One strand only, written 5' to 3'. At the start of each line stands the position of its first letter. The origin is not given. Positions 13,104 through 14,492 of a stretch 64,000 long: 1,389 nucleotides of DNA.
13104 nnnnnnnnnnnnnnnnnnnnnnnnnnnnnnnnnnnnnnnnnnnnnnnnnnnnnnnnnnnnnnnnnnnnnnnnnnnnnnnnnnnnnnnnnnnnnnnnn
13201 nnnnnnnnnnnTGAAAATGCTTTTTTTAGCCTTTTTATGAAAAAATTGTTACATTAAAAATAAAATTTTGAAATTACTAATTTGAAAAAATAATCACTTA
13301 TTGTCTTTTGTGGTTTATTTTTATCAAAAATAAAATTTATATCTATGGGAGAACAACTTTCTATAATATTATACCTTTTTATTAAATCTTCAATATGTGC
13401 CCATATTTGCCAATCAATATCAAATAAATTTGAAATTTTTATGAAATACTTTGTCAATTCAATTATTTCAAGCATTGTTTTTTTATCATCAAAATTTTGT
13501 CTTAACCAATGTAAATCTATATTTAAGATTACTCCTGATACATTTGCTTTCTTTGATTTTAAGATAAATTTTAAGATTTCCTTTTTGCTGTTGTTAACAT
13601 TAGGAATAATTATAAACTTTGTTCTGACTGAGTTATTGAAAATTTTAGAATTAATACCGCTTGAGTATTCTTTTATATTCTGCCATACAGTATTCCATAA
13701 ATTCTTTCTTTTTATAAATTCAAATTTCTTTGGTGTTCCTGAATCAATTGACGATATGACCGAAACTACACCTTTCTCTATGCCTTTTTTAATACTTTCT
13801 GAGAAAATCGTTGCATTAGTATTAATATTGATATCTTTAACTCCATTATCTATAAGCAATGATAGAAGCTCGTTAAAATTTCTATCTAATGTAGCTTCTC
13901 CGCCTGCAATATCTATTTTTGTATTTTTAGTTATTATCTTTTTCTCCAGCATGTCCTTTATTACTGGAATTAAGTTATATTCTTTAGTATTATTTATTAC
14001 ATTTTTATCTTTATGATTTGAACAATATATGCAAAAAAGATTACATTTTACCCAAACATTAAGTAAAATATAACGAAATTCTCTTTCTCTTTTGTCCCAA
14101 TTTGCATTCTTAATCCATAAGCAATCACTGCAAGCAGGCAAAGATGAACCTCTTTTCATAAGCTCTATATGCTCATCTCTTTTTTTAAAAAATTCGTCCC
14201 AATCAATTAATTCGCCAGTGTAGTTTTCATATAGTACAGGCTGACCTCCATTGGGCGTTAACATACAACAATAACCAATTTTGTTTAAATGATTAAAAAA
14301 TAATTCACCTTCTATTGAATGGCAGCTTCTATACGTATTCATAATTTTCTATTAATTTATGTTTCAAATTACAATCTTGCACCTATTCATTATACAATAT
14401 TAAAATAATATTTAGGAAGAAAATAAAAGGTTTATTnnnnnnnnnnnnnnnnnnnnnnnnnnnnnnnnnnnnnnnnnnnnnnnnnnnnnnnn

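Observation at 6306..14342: Same-strand block: fourth radical-SAM paralog, membrane-anchored GT5 and two TPR-GT9 fusions, a candidate uncharacterised envelope or protein-glycosylation module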

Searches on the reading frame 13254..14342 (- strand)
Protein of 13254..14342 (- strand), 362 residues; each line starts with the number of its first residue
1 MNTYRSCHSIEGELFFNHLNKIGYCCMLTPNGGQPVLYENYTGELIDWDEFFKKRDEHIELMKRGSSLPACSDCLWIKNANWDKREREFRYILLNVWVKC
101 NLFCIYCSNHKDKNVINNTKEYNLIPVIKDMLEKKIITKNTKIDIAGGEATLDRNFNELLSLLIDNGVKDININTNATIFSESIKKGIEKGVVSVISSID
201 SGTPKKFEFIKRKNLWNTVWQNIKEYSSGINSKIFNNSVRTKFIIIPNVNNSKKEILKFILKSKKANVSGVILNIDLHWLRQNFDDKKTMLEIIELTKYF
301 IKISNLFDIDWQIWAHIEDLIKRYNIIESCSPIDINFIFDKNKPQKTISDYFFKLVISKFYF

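Call 3: search_protein_families(library=pfam, proteins=[window:13254-14342:-], max_evalue=0.01)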
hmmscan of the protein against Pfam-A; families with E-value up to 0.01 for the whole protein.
window:13254-14342:- (362 aa): 2 families
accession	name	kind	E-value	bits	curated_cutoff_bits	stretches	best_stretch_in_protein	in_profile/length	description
PF04055.27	Radical_SAM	-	2.1e-12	48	29.5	1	95-259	2-165/166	Radical SAM superfamily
PF13353.11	Fer4_12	-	0.0028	18.4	22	1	97-200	11-110/137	4Fe-4S single cluster domain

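Call 4: search_protein_families(library=ncbifam, proteins=[window:13254-14342:-], max_evalue=0.01)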
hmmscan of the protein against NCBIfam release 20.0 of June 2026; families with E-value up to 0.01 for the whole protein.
window:13254-14342:- (362 aa): 33 families (the best 25 are shown)
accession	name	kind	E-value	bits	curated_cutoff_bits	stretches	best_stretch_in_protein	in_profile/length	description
TIGR02666.1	moaA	equivalog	6e-17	61.6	284.05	1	83-260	3-177/336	GTP 3',8-cyclase MoaA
NF033640.1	N_Twi_rSAM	subfamily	2.2e-13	50.1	170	1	78-269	97-303/398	twitch domain-containing radical SAM protein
NF001199.0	PRK00164.2-1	equivalog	2.8e-13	49.7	231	1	83-296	5-209/308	GTP 3',8-cyclase MoaA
TIGR02668.1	moaA_archaeal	equivalog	2.8e-12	46.3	325.25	1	83-267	3-180/303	GTP 3',8-cyclase MoaA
TIGR04317.1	W_rSAM_matur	equivalog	6.3e-10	38.7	380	1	88-274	2-182/349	tungsten cofactor oxidoreductase radical SAM maturase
NF045702.1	rSAM_GDGT_ether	equivalog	1.3e-09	37.2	450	1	94-221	90-218/486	tetraether lipid synthase Tes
NF038283.1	viperin_w_prok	equivalog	2.2e-09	36.9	180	1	96-263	8-178/281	viperin family antiviral radical SAM protein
NF045646.2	rSAM_Se_TrsS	equivalog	5.7e-09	35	490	1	92-271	88-261/441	radical SAM (seleno)protein TrsS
TIGR02495.1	NrdG2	equivalog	9.4e-09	34.9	131.15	1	98-224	23-148/193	anaerobic ribonucleoside-triphosphate reductase activating protein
TIGR04167.1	rSAM_SeCys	equivalog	2.5e-07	30.2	300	1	87-225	5-142/303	arsenosugar biosynthesis radical SAM (seleno)protein ArsS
TIGR04133.1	rSAM_w_lipo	hypoth_equivalog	9.2e-06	24.8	425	1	84-213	18-146/350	TIGR04133 family radical SAM/SPASM protein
TIGR04250.1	SCM_rSAM_ScmE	equivalog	1.2e-05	24.4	400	1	94-217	7-128/358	SynChlorMet cassette radical SAM/SPASM protein ScmE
TIGR04251.1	SCM_rSAM_ScmF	equivalog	1.3e-05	24.8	400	1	98-237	12-153/353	SynChlorMet cassette radical SAM/SPASM protein ScmF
TIGR02493.1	PFLA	equivalog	3.2e-05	23.4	231.75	1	99-259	24-179/235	pyruvate formate-lyase-activating protein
NF041707.1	rSAM_YhhB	equivalog_domain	5.4e-05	22.2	445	1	92-268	4-190/369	cyclophane-forming radical SAM/SPASM peptide maturase YhhB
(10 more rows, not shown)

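Call 27: find_homologous_proteins(query=window:13254-14342:-)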
Query window:13254-14342:- (362 aa): 46 proteins with E <= 0.001 among 2123 candidates.
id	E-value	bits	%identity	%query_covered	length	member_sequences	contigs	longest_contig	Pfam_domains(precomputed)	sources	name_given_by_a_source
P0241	6.1e-223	758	92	100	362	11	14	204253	PF04055.28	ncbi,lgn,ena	-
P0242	1.7e-198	677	81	98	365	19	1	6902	PF04055.28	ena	-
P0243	4.9e-193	659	80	97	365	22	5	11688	PF04055.28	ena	-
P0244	2.8e-190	650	80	97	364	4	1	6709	PF04055.28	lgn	-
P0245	9.1e-190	649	78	100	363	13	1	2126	PF04055.28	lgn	-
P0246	8.7e-188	642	77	99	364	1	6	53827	PF04055.28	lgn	-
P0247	2.1e-180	618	74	100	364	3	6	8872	PF04055.28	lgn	-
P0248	7.8e-177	606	76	94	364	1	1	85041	PF04055.28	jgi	-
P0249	1.5e-166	572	70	98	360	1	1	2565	PF04055.28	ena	-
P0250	8.9e-165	566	71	95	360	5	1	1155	PF04055.28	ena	-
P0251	6.9e-164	564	73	93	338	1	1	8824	PF04055.28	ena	-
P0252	5.0e-162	557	69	96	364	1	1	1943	PF04055.28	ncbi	-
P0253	8.1e-162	557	67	96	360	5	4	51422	PF04055.28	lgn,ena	-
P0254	7.2e-160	550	71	94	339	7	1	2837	PF04055.28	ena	-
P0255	3.5e-159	548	66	99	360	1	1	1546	PF04055.28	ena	-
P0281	1.9e-57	213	42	82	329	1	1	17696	PF04055.28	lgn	-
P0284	2.5e-33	134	30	86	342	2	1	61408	PF04055.28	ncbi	-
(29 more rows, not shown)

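Call 59: search_solved_structures(query=A4, max_evalue=0.01)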
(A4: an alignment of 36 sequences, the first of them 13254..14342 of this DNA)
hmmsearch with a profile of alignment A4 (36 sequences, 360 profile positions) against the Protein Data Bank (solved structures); distinct sequences matched with E-value up to 0.01: 15.
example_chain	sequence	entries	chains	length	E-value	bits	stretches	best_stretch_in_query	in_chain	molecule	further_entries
1tv7_A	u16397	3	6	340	1.3e-08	37.2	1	87-252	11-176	Molybdenum cofactor biosynthesis protein A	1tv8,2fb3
2fb2_A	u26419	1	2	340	1.7e-08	36.8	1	87-252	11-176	Molybdenum cofactor biosynthesis protein A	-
6efn_A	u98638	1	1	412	2.8e-08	36.2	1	94-229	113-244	Sporulation killing factor maturation protein SkfB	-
7tol_A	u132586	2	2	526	5.5e-07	31.9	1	91-215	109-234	glycerol dibiphytanyl glycerol tetraether - macrocyclic archaeol synthase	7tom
7vob_C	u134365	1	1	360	5e-06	28.8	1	90-209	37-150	Cytosylglucuronate decarboxylase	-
7voc_C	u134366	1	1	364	5.1e-06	28.7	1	90-209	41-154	Cytosylglucuronate decarboxylase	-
7n7i_A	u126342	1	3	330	5e-05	25.5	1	93-262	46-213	Viperin-like enzyme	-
9dfw_A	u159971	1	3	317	0.00012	24.2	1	92-262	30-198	Radical SAM core domain-containing protein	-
6b4c_A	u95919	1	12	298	0.00014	24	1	93-262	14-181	Viperin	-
9dgw_A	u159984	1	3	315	0.00017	23.7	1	92-262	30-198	Radical SAM core domain-containing protein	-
8wm2_A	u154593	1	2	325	0.0005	22.2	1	91-199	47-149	Fe-S radical SAM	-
3c8f_A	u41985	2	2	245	0.0027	19.8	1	95-251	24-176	Pyruvate formate-lyase 1-activating enzyme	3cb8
8fo0_A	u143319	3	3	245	0.0029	19.7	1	95-250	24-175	Pyruvate formate-lyase 1-activating enzyme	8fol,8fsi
4m7t_A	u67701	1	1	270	0.004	19.2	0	86-208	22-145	BtrN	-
4m7s_A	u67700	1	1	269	0.0046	19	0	87-208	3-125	BtrN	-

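Call 67: predict_structure(alignment_id=A4)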
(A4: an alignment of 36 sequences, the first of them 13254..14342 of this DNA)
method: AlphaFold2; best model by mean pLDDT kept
length: 362 residues; sequences in the alignment: 36
mean_pLDDT: 93.3   pTM: 0.91
mean pLDDT of the five models: 93.3, 92.2, 91.8, 90.9, 90.1
residues with pLDDT >= 90: 292; 70-90: 67; 50-70: 3; < 50: 0
segments of 3 or more residues with pLDDT < 50: none
pLDDT, mean of each block of 10 residues (from residue 1): 89 93 87 83 93 94 92 91 91 93 89 82 95 97 93 95 97 96 95 97 98 97 97 89 98 98 97 96 94 98 96 96 95 96 89 88 71
secondary structure, 60 per line:
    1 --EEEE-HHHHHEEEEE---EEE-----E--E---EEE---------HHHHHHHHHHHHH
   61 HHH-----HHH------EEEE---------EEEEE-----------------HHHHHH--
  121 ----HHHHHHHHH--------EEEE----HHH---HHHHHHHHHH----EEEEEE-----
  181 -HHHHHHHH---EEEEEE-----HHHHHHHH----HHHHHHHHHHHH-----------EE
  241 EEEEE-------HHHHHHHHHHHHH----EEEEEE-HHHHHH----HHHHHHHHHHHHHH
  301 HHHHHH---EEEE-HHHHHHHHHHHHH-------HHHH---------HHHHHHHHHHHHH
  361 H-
elements in order: E3-6 H8-12 E13-17 E21-23 E36-38 H48-63 E78-81 E91-95 H113-118 H125-133 E142-145 H156-165 E170-175 H182-189 E193-198 H204-211 H216-227 E239-245 H253-265 E270-275 H277-282 H287-306 E310-313 H315-327 H335-338 H348-361

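Call 69: search_protein_representatives(alignment_id=A4)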
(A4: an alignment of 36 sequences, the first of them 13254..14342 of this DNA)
Query: 36 sequences, 360 profile positions. Proteins with E-value up to 0.001 (for the whole library): 19421; up to 1e-10: 2456; up to 1e-30: 839. The best 150 are listed.
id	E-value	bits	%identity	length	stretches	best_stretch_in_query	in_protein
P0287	6.5e-204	693.0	-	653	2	2-321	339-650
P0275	3.2e-151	519.6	-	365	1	1-358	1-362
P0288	2.4e-133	460.8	-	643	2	3-324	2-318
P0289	4.9e-121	420.3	-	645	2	4-304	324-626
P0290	2.8e-113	394.8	-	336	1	1-327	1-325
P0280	1.1e-112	392.8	-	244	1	1-216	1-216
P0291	2.2e-100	352.4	-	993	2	2-310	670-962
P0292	3.0e-100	352.0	-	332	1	2-322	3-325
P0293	7.1e-99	347.4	-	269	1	1-264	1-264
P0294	1.5e-97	343.0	-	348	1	3-316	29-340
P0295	3.2e-97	342.0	-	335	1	4-329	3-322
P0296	4.7e-97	341.4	-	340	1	2-324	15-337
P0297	7.1e-97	340.8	-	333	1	1-330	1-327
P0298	3.5e-95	335.3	-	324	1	3-326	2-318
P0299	3.0e-94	332.2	-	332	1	2-327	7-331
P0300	3.1e-93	328.9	-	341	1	3-324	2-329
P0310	2.1e-87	309.7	-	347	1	3-319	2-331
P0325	2.1e-82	293.2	-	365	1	2-315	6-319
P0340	4.9e-77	275.6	-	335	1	7-322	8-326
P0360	7.9e-70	251.9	-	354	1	4-330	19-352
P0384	4.2e-62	226.4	-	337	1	3-322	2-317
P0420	7.4e-56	205.9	-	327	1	3-324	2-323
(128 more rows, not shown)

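Call 70: list_cluster_members(proteins=[P0290, P0292, P0295, P0300, P0310, P0325, P0340, P0360, P0384, P0420])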
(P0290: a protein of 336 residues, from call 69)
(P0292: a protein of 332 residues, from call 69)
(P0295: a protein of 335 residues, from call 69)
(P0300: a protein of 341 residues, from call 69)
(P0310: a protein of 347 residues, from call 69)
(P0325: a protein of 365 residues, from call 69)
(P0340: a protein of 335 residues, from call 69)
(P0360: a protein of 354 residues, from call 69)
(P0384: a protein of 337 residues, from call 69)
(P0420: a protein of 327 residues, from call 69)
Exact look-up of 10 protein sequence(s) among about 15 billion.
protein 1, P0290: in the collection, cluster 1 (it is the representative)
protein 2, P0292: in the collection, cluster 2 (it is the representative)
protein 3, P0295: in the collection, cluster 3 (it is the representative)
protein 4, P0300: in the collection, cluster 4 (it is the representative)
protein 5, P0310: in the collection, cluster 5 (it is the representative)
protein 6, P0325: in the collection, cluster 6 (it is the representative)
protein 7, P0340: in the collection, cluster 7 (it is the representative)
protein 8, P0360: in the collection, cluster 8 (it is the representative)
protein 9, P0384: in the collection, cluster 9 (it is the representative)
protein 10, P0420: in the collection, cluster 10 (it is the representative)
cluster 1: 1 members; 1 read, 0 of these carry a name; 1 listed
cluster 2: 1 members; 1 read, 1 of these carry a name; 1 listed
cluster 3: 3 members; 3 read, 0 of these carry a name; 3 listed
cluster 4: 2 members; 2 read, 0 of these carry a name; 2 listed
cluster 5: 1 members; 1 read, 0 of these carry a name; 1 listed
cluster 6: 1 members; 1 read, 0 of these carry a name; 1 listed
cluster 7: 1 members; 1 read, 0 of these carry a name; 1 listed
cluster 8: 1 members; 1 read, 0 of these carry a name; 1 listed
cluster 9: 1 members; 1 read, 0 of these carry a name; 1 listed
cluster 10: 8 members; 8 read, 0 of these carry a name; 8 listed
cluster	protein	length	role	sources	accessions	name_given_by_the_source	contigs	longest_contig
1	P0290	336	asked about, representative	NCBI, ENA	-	-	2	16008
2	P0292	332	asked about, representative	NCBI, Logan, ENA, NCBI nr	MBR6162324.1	radical SAM protein [bacterium]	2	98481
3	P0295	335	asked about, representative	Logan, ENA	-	-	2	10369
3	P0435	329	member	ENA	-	-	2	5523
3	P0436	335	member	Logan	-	-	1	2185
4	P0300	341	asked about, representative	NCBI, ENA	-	-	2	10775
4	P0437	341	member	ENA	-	-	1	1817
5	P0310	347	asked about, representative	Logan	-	-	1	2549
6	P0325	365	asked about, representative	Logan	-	-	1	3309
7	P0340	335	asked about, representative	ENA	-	-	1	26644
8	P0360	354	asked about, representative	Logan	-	-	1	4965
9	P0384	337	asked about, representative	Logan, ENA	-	-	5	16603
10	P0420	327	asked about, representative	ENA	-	-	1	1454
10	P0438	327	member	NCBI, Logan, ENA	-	-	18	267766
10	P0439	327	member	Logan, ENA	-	-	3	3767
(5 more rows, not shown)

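Call 71: fold_search(model_id=the predicted structure, library=pdb)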
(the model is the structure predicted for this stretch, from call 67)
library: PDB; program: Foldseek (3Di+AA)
matches with E <= 10: 1488; with E <= 0.001: 85
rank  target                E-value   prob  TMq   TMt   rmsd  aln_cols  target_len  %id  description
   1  5v1t_A                4.5e-08  1.00  0.50  0.41  16.3       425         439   11  Crystal structure of Streptococcus suis SuiB bound to precursor peptide SuiA (released 2017-08-30)
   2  5v1s_B                4.8e-08  1.00  0.49  0.42  10.4       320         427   13  Crystal structure of Streptococcus suis SuiB bound to S-adenosylmethionine (released 2017-08-30)
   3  7vob                  5.7e-08  1.00  0.42  0.46   3.6       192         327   19  The crystal structure of a Radical SAM Enzyme BlsE involved in the Biosynthesis of Blasticidin S (released 2022-05-04)
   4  6efn                  9.5e-08  1.00  0.42  0.40   3.3       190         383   18  Structure of a RiPP maturase, SkfB (released 2018-10-24)
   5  5v1q_B                1.8e-07  1.00  0.48  0.40  10.2       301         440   12  Crystal structure of Streptococcus suis SuiB (released 2017-08-30)
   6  5v1q_A                2.5e-07  1.00  0.50  0.43   6.6       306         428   12  Crystal structure of Streptococcus suis SuiB (released 2017-08-30)
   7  3cb8_A                4.3e-07  1.00  0.42  0.59   5.2       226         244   15  4Fe-4S-Pyruvate formate-lyase activating enzyme in complex with AdoMet and a peptide substrate (released 2008-10-28)
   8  5v1s_A                4.8e-07  1.00  0.49  0.42   5.6       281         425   11  Crystal structure of Streptococcus suis SuiB bound to S-adenosylmethionine (released 2017-08-30)
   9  3c8f                  6.8e-07  1.00  0.44  0.62   4.9       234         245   14  4Fe-4S-Pyruvate formate-lyase Activating Enzyme with partially disordered AdoMet (released 2008-10-28)
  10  8fo0                  2.7e-06  1.00  0.44  0.63   6.2       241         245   14  The structure of a crystallizable variant of E. coli pyruvate formate-lyase activating enzyme bound to a partially cleav (released 2023-05-24)
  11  8hzy_A                2.7e-06  1.00  0.44  0.36   5.1       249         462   10  The crystal structure of a Radical SAM Enzyme DesII (released 2024-07-10)
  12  8hzy_B                3.1e-06  1.00  0.46  0.38   4.5       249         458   11  The crystal structure of a Radical SAM Enzyme DesII (released 2024-07-10)
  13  8hzv_B                3.9e-06  1.00  0.45  0.36   4.9       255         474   12  The crystal structure of a Radical SAM Enzyme DesII (released 2024-07-10)
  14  8vpo                  5.2e-06  1.00  0.42  0.35  15.9       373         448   17  X-Ray Crystal Structure of TigE from Paramaledivibacter caminithermalis (released 2024-02-07)
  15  9gmc_C                6.5e-06  1.00  0.41  0.40   5.2       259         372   17  Crystal structure of the complex formed between the radical SAM protein ChlB and the R3A mutant of ChlA (released 2025-06-25)
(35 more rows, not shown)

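Call 72: find_encoding_contigs(protein=P0284, flank=7000, max_places=1)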
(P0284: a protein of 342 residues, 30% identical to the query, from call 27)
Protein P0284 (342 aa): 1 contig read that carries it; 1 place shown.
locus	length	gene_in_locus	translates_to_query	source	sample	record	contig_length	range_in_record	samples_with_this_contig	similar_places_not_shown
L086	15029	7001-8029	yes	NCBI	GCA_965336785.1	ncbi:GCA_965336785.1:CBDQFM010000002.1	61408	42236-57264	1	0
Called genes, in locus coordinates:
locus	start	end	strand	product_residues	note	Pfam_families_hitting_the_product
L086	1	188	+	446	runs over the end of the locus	PF01488:Shikimate_DH (faint), PF02254:TrkA_N, PF13241:NAD_binding_7 (faint), PF07992:Pyr_redox_2 (faint), PF02080:TrkA_C, PF02254:TrkA_N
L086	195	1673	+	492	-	PF02386:TrkH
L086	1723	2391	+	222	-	-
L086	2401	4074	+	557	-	-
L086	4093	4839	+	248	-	PF13103:TonB_2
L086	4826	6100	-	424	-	PF00275:EPSP_synthase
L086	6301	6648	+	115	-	PF00829:Ribosomal_L21p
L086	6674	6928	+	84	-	PF01016:Ribosomal_L27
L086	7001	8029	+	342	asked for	PF04055:Radical_SAM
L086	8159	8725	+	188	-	-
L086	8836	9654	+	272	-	PF04542:Sigma70_r2, PF04539:Sigma70_r3, PF08281:Sigma70_r4_2, PF04545:Sigma70_r4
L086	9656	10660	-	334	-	PF04230:PS_pyruv_trans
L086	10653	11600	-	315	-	PF00294:PfkB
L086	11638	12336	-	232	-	-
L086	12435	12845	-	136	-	PF13279:4HBT_2, PF03061:4HBT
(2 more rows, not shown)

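Call 73: find_encoding_contigs(protein=P0281, flank=7000, max_places=1)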
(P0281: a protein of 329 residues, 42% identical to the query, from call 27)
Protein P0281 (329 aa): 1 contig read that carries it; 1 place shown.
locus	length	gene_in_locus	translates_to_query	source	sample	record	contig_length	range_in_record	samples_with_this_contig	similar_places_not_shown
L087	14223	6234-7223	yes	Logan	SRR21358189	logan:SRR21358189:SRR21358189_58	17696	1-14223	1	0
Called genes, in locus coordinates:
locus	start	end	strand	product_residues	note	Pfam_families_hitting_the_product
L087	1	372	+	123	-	?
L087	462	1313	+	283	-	PF03193:RsgA_GTPase (faint), PF01926:MMR_HSR1, PF02421:FeoB_N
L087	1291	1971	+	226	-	PF01351:RNase_HII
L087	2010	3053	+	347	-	PF04055:Radical_SAM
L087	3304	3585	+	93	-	PF02686:GatC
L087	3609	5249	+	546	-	PF06418:CTP_synth_N, PF07722:Peptidase_C26 (faint), PF00117:GATase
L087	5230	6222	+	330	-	PF04055:Radical_SAM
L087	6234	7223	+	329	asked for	PF04055:Radical_SAM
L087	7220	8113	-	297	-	PF00009:GTP_EFTU, PF00025:Arf (weak), PF03193:RsgA_GTPase (faint), PF00071:Ras (weak), PF00350:Dynamin_N (faint), PF01926:MMR_HSR1, PF02421:FeoB_N, PF07650:KH_2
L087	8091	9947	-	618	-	PF01545:Cation_efflux, PF16916:ZT_dimer, PF00571:CBS (weak), PF03471:CorC_HlyC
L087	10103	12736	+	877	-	PF01411:tRNA-synt_2c, PF07973:tRNA_SAD, PF02272:DHHA1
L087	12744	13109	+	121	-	-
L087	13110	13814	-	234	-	-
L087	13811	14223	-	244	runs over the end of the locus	-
